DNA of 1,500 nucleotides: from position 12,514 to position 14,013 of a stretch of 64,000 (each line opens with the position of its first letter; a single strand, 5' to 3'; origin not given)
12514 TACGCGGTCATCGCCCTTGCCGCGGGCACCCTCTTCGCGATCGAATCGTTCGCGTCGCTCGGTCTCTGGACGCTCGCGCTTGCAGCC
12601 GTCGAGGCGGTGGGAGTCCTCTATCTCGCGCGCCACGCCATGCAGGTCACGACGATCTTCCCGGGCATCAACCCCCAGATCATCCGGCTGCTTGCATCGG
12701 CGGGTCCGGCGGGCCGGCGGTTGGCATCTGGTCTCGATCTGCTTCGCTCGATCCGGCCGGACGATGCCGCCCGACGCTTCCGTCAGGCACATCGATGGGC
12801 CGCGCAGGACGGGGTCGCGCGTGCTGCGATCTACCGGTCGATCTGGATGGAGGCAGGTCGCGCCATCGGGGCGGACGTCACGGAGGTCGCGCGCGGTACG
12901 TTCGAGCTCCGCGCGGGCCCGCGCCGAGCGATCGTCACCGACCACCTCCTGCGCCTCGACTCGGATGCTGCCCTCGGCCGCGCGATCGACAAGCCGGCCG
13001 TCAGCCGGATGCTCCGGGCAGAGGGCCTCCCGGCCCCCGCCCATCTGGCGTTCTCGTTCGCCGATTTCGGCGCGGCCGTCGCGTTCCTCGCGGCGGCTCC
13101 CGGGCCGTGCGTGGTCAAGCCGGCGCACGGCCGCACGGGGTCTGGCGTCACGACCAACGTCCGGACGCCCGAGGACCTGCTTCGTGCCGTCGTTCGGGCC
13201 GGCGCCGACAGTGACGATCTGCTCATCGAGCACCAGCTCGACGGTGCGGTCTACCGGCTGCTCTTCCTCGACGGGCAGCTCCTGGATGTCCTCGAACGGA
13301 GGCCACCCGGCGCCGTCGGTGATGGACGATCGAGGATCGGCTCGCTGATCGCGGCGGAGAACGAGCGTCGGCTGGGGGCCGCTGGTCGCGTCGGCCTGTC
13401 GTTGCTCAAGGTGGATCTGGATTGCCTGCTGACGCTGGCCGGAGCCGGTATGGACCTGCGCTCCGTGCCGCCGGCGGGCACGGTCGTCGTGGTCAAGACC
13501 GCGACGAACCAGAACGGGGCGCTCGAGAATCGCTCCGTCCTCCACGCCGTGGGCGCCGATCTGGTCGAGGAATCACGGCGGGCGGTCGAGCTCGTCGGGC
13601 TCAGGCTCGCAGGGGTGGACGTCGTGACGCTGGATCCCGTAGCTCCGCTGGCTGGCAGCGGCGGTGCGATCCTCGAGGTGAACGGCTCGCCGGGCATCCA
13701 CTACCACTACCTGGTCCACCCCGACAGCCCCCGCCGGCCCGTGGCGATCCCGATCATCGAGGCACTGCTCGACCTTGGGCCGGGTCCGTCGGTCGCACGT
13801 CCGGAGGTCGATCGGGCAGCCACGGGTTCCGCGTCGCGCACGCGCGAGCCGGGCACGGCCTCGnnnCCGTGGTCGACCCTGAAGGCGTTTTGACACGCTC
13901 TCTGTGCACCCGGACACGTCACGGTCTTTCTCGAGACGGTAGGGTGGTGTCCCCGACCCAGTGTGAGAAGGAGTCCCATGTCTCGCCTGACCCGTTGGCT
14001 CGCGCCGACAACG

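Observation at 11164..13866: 900-aa fusion of a MOP/Wzx-type flippase with a cyanophycin-synthetase-like ATP-grasp domain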

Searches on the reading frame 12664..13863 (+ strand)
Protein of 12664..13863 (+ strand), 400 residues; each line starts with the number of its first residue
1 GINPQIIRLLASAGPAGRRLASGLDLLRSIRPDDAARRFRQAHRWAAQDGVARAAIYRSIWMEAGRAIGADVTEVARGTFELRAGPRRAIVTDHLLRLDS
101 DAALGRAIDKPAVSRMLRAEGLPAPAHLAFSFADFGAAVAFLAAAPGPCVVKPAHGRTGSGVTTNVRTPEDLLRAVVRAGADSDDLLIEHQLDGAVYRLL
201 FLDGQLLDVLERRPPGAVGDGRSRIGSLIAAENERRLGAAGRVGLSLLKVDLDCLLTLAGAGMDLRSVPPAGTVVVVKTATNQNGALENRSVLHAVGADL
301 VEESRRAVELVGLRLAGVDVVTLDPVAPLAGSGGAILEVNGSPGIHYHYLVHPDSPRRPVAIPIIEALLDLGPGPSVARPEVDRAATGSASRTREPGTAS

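Call 8: search_solved_structures(query=window:12664-13863:+, max_evalue=0.001, show_alignments=1)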
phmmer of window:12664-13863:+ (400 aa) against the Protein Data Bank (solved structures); distinct sequences matched with E-value up to 0.001: 14.
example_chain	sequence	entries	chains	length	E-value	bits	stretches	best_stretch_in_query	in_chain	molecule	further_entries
7lg5_A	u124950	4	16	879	4.8e-28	101.6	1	105-376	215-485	Cyanophycin synthase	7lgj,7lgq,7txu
7txv_A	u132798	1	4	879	4.8e-28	101.6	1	105-376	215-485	Cyanophycin synthase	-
7lgm_A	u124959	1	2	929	2.3e-25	92.8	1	100-374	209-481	Cyanophycin synthase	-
7wac_A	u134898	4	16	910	1.6e-24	90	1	106-380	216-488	Cyanophycin synthase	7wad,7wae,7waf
7lgn_A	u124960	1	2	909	3e-22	82.6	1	97-372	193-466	Cyanophycin synthase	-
7ta5_A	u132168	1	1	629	5e-17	65.4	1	146-349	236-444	Glutathione synthase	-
8fxh_A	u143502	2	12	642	1.4e-16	63.9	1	109-350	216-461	RimK domain-containing protein ATP-grasp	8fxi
3ln7_A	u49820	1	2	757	1.6e-11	47.2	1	110-358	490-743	Glutathione biosynthesis bifunctional protein gshAB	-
3ln6_A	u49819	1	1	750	1.9e-11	47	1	115-350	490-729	Glutathione biosynthesis bifunctional protein gshAB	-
4zqi_A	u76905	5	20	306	5.5e-06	29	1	107-220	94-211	D-alanine--D-alanine ligase | D-alanine-D-alanine ligase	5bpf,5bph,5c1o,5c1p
3v4z_A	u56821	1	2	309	5.6e-06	29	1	107-220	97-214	D-alanine--D-alanine ligase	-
5d8d_A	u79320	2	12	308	0.00011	24.8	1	108-218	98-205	D-alanine--D-alanine ligase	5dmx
1kj8_A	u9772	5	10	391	0.00023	23.7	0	109-175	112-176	phosphoribosylglycinamide formyltransferase 2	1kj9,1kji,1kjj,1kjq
1eyz_A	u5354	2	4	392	0.00023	23.7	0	109-175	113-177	PHOSPHORIBOSYLGLYCINAMIDE FORMYLTRANSFERASE 2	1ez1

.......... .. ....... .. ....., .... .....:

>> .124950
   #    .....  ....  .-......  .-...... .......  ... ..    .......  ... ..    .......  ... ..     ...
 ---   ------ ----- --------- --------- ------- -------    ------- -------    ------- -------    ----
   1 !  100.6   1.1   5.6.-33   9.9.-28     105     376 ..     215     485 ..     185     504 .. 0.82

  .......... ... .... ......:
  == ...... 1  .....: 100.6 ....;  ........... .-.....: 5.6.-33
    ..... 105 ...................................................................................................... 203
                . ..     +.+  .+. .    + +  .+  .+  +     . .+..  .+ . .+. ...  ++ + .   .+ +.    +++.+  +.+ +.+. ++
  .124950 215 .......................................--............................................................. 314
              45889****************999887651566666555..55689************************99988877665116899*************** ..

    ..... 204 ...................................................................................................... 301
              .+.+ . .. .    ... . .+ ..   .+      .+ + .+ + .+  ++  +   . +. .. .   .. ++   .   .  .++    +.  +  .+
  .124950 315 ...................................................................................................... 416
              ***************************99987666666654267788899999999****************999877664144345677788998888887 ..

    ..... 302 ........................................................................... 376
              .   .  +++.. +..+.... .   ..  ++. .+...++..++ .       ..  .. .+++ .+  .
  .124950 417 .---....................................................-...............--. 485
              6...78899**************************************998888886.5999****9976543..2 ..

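Call 21: find_homologous_proteins(query=window:12724-13863:+, max_evalue=0.00001)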
Query window:12724-13863:+ (380 aa): 185 proteins with E <= 0.00001 among 8000 candidates; the best 120 are listed.
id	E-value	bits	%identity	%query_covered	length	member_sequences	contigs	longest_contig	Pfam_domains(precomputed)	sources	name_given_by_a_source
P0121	5.1e-118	413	77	72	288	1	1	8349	-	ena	-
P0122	5.4e-87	310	50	91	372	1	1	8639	-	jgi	jgi:cyanophycin synthetase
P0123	1.0e-85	306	48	92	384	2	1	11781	-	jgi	jgi:D-alanine-D-alanine ligase-like ATP-grasp enzyme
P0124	1.9e-85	305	51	83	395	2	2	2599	-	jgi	-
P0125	5.8e-84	301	46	93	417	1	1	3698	PF08443.17,PF02655.20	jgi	jgi:D-alanine-D-alanine ligase-like ATP-grasp enzyme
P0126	7.5e-83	297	47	96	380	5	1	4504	-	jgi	jgi:cyanophycin synthetase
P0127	1.2e-82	296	48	92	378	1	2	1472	-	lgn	-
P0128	1.3e-82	296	47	95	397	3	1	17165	-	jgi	jgi:cyanophycin synthetase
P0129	3.9e-82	295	49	92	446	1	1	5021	-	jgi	jgi:D-alanine-D-alanine ligase-like ATP-grasp enzyme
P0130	4.0e-82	294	46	92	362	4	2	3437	-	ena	-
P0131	2.9e-81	292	49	84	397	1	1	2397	-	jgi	jgi:D-alanine-D-alanine ligase-like ATP-grasp enzyme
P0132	1.5e-80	289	47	99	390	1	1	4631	-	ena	-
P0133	3.4e-80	288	49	92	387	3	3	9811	-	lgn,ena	-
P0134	3.7e-80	288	48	92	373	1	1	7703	-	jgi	jgi:cyanophycin synthetase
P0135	7.8e-80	287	47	91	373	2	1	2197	-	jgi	jgi:glutathione synthase/RimK-type ligase-like ATP-grasp enzyme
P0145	3.6e-79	285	47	95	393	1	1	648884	-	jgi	jgi:cyanophycin synthetase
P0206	6.5e-73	264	46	84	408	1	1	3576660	-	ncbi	-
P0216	7.0e-72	261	45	91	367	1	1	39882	-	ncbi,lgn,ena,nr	ncbi:MAG: hypothetical protein FVQ78_03230 [Solirubrobacterales bacterium]|nr:hypothetical protein [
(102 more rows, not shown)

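Call 22: find_encoding_contigs(protein=P0206, flank=10000, max_places=1)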
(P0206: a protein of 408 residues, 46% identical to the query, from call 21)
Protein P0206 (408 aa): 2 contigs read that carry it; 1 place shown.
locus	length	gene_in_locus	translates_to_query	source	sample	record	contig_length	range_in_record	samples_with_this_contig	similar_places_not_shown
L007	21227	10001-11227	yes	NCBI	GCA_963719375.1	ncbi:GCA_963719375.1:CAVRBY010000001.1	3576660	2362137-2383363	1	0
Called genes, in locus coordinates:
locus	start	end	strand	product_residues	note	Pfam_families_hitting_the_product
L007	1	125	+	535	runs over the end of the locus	PF02706:Wzz, PF01656:CbiA (faint), PF13614:AAA_31 (faint)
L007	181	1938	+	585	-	PF24793:GINT1_N, PF04616:Glyco_hydro_43 (faint)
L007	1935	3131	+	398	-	PF02786:CPSase_L_D2 (faint)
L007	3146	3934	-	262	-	PF03808:Glyco_tran_WecG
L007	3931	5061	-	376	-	PF02350:Epimerase_2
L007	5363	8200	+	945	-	-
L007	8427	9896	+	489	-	PF02397:Bac_transf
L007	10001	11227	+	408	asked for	-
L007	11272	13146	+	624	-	-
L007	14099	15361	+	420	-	-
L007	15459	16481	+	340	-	PF13527:Acetyltransf_9 (weak), PF00583:Acetyltransf_1 (faint), PF13508:Acetyltransf_7 (weak)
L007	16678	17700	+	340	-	-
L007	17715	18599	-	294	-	PF03446:NAD_binding_2, PF03807:F420_oxidored (weak), PF09130:DUF1932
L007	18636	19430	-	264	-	PF03737:RraA-like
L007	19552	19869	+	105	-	PF14230:DUF4333 (faint)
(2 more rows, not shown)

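Call 23: find_encoding_contigs(protein=P0145, flank=10000, max_places=1)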
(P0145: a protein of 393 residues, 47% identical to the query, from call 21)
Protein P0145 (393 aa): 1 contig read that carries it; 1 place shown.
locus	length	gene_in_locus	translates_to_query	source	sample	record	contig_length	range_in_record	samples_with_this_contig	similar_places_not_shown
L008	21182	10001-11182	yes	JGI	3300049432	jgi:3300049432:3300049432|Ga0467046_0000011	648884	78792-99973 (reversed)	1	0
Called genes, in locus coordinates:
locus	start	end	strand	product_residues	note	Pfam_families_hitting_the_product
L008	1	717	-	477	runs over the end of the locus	PF00501:AMP-binding, PF13193:AMP-binding_C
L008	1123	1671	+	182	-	-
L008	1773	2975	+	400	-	PF02771:Acyl-CoA_dh_N, PF02770:Acyl-CoA_dh_M, PF00441:Acyl-CoA_dh_1, PF08028:Acyl-CoA_dh_2, PF22924:ACOX_C_alpha1 (weak)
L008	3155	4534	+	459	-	PF04185:Phosphoesterase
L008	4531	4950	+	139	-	PF00293:NUDIX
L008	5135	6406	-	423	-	PF01186:Lysyl_oxidase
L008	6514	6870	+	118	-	-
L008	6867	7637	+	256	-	PF01522:Polysacc_deac_1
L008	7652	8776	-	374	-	PF02388:FemAB (faint), PF13480:Acetyltransf_6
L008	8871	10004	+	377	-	PF13480:Acetyltransf_6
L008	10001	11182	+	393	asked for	-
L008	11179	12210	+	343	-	-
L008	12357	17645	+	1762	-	PF01483:P_proprotein, PF00801:PKD, PF18911:PKD_4, PF00801:PKD, PF18911:PKD_4, PF00801:PKD, PF18911:PKD_4, PF00801:PKD, +16 more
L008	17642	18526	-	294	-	PF03446:NAD_binding_2, PF09130:DUF1932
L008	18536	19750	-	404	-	PF02786:CPSase_L_D2 (faint)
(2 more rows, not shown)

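Call 24: find_encoding_contigs(protein=P0216, flank=10000, max_places=1)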
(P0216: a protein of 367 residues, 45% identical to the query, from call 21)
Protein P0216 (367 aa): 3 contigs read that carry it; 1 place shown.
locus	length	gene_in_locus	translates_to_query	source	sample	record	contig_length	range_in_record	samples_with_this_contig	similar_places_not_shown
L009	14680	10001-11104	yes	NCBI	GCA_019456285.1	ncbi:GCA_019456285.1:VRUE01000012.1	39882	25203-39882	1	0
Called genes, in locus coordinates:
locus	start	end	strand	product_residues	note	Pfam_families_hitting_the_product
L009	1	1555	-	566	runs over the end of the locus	PF01656:CbiA (weak), PF13614:AAA_31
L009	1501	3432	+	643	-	PF04932:Wzy_C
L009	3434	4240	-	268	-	PF00486:Trans_reg_C (weak), PF03704:BTAD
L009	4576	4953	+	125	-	-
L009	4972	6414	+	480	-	PF02397:Bac_transf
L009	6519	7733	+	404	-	PF02771:Acyl-CoA_dh_N, PF02770:Acyl-CoA_dh_M, PF00441:Acyl-CoA_dh_1, PF08028:Acyl-CoA_dh_2, PF22924:ACOX_C_alpha1 (faint)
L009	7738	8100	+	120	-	-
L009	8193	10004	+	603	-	PF15632:ATPgrasp_Ter (weak)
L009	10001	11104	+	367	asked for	-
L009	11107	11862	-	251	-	PF03737:RraA-like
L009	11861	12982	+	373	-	PF00180:Iso_dh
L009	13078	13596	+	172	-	PF19315:MC_hydratase, PF01575:MaoC_dehydratas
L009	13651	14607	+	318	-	-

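Call 26: find_related_loci(query=A1, collection=genome_contigs, flank=10000)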
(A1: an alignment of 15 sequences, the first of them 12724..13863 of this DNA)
Query A1 (380 aa) in genome_contigs; peptide patterns used: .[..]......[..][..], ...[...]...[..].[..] (x = any residue, [..] = any of these).
258 stretches matched a pattern; 160 encode a relative of the query (tblastn E <= 1e-3); the best 80 are kept; 80 distinct loci.
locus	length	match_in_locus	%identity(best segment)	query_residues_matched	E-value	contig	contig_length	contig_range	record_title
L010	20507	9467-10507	48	4-350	9e-87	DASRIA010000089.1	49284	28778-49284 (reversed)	MAG TPA_asm: Solirubrobacterales bacterium isolate SMAG_U10098 k141_210830, whole genome shotgun sequence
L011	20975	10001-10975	48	37-361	7e-86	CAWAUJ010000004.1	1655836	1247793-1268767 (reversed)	MAG: uncultured Solirubrobacterales bacterium isolate MFD09603.bin.1.11 genome assembly, contig: contig_682, whole genom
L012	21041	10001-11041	47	4-350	5e-85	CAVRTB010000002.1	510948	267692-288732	MAG: uncultured Solirubrobacterales bacterium isolate MFD04212.bin.1.40 genome assembly, contig: contig_16373, whole gen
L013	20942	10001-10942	50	37-350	2e-84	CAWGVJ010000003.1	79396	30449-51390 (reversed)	MAG: uncultured Solirubrobacterales bacterium isolate MFD02809.bin.2.213 genome assembly, contig: contig_110865, whole g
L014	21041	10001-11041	47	4-350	1e-82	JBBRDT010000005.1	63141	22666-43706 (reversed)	MAG: Solirubrobacterales bacterium isolate Co_metawrap_2466 Cmw_2466_k141_17144104_length_63141_cov_10.9994, whole genom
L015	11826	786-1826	46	4-350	2e-82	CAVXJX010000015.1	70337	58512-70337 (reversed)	MAG: uncultured Solirubrobacterales bacterium isolate MFD05747.bin.2.85 genome assembly, contig: contig_52281, whole gen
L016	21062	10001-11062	48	1-353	1e-81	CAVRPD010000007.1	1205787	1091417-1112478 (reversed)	MAG: uncultured Solirubrobacterales bacterium isolate MFD09603.bin.1.72 genome assembly, contig: contig_4770, whole geno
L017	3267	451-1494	47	4-351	3e-82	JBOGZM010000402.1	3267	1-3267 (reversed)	MAG: Solirubrobacterales bacterium isolate M3-S_metawrap_bin.81 k127_1130665, whole genome shotgun sequence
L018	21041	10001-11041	48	4-350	1e-80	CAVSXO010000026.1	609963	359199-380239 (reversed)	MAG: uncultured Solirubrobacterales bacterium isolate MFD05567.bin.2.250 genome assembly, contig: contig_4384, whole gen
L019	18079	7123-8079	42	34-351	3e-80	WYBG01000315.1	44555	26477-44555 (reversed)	MAG: Deltaproteobacteria bacterium isolate PRO9 k127_270867, whole genome shotgun sequence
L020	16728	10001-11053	46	1-349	3e-80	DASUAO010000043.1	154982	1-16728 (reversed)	MAG TPA_asm: Acidimicrobiia bacterium isolate SMAG_U2497 k141_34473, whole genome shotgun sequence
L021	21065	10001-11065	48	1-354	6e-79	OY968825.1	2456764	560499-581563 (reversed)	MAG: uncultured Solirubrobacterales bacterium isolate MFD01872.bin.c.2 genome assembly, chromosome: 1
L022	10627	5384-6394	44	15-350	2e-77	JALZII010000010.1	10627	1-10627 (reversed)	MAG: Actinomycetota bacterium isolate MOJ bin10 SC8837-39_k127_282854, whole genome shotgun sequence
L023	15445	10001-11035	45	1-349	9e-77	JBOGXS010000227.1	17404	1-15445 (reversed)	MAG: Thermoleophilaceae bacterium isolate M3-S_metawrap_bin.54 k127_4477197, whole genome shotgun sequence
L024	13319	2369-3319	48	35-350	2e-76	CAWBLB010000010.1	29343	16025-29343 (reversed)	MAG: uncultured Actinomycetes bacterium isolate MFD02416.bin.1.146 genome assembly, contig: contig_54375, whole genome s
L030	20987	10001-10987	45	20-350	2e-74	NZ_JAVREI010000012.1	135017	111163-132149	Blastococcus goldschmidtiae strain DSM 46792 NODE_12_length_135017_cov_39.109778, whole genome shotgun sequence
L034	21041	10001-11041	46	4-350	2e-73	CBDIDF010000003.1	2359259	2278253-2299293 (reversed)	MAG: Solirubrobacteraceae bacterium isolate cce00712-6604-41ab-8ef2-bd92af12d1cf genome assembly, contig: contig_3, whol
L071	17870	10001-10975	47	18-349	4e-65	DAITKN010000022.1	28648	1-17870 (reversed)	MAG TPA_asm: Gaiellaceae bacterium isolate CTOTU41530 NODE_206_length_28648_cov_16.827335, whole genome shotgun sequence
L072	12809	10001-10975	47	18-349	4e-65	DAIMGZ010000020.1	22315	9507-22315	MAG TPA_asm: Gaiellaceae bacterium isolate CTOTU41468 NODE_1890_length_22315_cov_11.334412, whole genome shotgun sequenc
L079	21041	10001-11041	48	4-350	2e-73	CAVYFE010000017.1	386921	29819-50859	MAG: uncultured Solirubrobacterales bacterium isolate MFD09603.bin.2.224 genome assembly, contig: contig_4, whole genome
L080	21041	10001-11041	44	4-349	3e-63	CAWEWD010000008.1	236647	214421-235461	MAG: uncultured Actinomycetes bacterium isolate MFD06298.bin.3.125 genome assembly, contig: contig_64504, whole genome s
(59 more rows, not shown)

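Call 62: search_protein_families(library=pfam, proteins=[L079:5273-8008:-, L080:5843-8359:+, L034:6799-9096:-, L071:8148-9932:+, L030:3483-5138:-, L071:9995-10975:+], max_evalue=0.001)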
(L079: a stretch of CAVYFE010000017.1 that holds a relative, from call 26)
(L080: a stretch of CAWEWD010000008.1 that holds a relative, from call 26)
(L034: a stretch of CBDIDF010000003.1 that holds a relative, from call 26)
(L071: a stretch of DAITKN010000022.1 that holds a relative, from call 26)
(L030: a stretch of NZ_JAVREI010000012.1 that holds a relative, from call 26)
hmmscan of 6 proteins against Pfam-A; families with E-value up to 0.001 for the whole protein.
L079:5273-8008:- (912 aa): 2 families
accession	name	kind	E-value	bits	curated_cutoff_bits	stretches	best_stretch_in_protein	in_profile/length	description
PF01943.22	Polysacc_synt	-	1e-19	71.5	28.2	1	23-290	2-261/274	Polysaccharide biosynthesis protein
PF13440.11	Polysacc_synt_3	-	5.2e-13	49.3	23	1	47-346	2-289/293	Polysaccharide biosynthesis protein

L080:5843-8359:+ (839 aa): 5 families
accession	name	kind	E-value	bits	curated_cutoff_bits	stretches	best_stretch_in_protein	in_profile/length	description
PF13692.12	Glyco_trans_1_4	-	3.5e-23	82.9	27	1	219-351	4-140/142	Glycosyl transferases group 1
PF00534.26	Glycos_transf_1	-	5.2e-21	75.4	26.4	1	219-365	18-170/172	Glycosyl transferases group 1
PF13439.12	Glyco_transf_4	-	5.3e-14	53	28.5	1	19-203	5-164/170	Glycosyltransferase Family 4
PF13579.12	Glyco_trans_4_4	-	1.7e-12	48.4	29.7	1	27-203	34-157/158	Glycosyl transferase 4-like domain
PF13524.12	Glyco_trans_1_2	-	1.4e-06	28.8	25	1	263-372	27-133/144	Glycosyl transferase-like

L034:6799-9096:- (766 aa): 2 families
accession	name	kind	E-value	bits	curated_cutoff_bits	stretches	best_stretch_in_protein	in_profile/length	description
PF01943.22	Polysacc_synt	-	4.9e-18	66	28.2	1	83-346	2-257/274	Polysaccharide biosynthesis protein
PF13440.11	Polysacc_synt_3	-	1.3e-07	31.6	23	1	107-343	2-224/293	Polysaccharide biosynthesis protein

L071:8148-9932:+ (595 aa): 2 families
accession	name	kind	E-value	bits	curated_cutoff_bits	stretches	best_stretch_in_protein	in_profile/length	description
PF01943.22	Polysacc_synt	-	2.9e-25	89.7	28.2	1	114-382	2-273/274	Polysaccharide biosynthesis protein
PF13440.11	Polysacc_synt_3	-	9.1e-22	78.1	23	1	137-429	1-292/293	Polysaccharide biosynthesis protein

L030:3483-5138:- (552 aa): 2 families
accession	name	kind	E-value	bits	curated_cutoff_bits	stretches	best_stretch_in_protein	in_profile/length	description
PF01943.22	Polysacc_synt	-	3.5e-16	59.9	28.2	1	59-324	2-253/274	Polysaccharide biosynthesis protein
PF13440.11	Polysacc_synt_3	-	1.9e-15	57.3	23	1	82-394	1-292/293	Polysaccharide biosynthesis protein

L071:9995-10975:+ (327 aa): 2 families
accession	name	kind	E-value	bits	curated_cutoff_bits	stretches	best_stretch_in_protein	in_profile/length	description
PF02655.19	ATP-grasp_3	-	0.00053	20.6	23.2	0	74-118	3-45/160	ATP-grasp domain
PF14397.11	ATPgrasp_ST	-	0.00095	18.9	31.4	0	67-126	14-81/278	Sugar-transfer associated ATP-grasp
